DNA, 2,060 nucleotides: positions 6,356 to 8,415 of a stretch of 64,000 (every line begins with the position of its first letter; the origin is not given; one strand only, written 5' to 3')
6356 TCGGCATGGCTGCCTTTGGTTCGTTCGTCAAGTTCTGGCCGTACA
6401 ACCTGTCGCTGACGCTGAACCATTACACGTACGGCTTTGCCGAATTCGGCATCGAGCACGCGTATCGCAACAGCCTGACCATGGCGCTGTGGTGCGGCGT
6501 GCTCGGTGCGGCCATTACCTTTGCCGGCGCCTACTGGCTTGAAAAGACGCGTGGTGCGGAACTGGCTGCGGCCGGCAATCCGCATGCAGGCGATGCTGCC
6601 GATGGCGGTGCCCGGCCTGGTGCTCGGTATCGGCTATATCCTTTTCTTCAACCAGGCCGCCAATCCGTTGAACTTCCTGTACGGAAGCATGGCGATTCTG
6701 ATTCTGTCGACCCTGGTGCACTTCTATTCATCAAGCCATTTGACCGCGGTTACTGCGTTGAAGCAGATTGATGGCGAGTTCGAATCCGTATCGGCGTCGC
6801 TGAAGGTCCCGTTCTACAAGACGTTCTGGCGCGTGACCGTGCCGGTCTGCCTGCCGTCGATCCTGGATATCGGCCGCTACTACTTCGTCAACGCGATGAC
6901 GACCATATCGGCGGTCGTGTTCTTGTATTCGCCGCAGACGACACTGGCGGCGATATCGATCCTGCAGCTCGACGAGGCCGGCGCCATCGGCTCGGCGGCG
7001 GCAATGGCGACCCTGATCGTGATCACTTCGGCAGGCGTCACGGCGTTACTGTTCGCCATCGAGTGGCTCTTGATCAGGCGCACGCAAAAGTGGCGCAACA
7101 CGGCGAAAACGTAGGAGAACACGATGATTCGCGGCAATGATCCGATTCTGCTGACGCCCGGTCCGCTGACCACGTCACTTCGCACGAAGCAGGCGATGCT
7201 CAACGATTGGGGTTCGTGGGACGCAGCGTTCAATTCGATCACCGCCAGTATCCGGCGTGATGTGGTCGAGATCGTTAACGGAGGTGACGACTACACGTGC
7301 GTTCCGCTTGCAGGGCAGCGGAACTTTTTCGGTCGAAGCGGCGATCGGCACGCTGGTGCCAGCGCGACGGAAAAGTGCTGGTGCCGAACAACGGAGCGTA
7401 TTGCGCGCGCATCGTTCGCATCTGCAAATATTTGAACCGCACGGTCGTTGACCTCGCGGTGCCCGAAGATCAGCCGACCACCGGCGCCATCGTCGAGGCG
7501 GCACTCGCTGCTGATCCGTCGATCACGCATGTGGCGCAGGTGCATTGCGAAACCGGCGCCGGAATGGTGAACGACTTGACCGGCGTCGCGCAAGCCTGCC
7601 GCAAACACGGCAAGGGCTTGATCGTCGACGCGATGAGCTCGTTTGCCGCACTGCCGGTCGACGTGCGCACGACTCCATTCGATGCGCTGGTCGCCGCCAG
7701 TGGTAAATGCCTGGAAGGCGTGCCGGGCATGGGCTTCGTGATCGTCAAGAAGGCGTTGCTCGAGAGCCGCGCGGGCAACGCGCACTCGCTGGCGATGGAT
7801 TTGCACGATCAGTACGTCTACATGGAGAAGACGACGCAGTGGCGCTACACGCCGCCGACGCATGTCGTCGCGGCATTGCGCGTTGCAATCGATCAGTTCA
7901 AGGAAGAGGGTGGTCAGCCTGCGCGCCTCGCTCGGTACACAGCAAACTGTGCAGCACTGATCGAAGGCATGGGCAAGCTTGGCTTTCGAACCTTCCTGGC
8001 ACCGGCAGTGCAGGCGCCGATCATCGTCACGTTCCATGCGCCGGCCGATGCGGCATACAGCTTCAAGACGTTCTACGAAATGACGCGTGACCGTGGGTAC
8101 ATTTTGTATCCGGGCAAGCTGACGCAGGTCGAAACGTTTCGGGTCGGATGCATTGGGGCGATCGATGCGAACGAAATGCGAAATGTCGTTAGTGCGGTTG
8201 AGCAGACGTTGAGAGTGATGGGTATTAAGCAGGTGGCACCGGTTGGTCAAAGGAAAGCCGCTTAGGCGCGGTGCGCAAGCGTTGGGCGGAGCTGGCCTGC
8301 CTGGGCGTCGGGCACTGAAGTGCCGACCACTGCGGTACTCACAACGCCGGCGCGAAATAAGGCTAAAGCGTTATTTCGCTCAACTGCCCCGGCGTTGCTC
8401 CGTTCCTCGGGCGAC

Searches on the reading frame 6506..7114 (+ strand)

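Call 53: search_protein_families(library=pfam, proteins=[window:6506-7114:+], max_evalue=0.00001)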
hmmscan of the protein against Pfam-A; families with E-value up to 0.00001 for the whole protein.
window:6506-7114:+ (202 aa): 1 family
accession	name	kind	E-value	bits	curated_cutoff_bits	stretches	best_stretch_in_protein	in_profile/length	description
PF00528.27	BPD_transp_1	-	4.2e-09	36.8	26.4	1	15-176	10-171/184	Binding-protein-dependent transport system inner membrane component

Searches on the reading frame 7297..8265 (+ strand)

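Call 53: search_protein_families(library=pfam, proteins=[window:7297-8265:+], max_evalue=0.00001)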
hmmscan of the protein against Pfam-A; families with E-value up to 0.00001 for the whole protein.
window:7297-8265:+ (322 aa): 1 family
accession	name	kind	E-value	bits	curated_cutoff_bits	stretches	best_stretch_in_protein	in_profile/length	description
PF00266.25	Aminotran_5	-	2.8e-17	63.2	21.5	1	19-248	83-316/371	Aminotransferase class-V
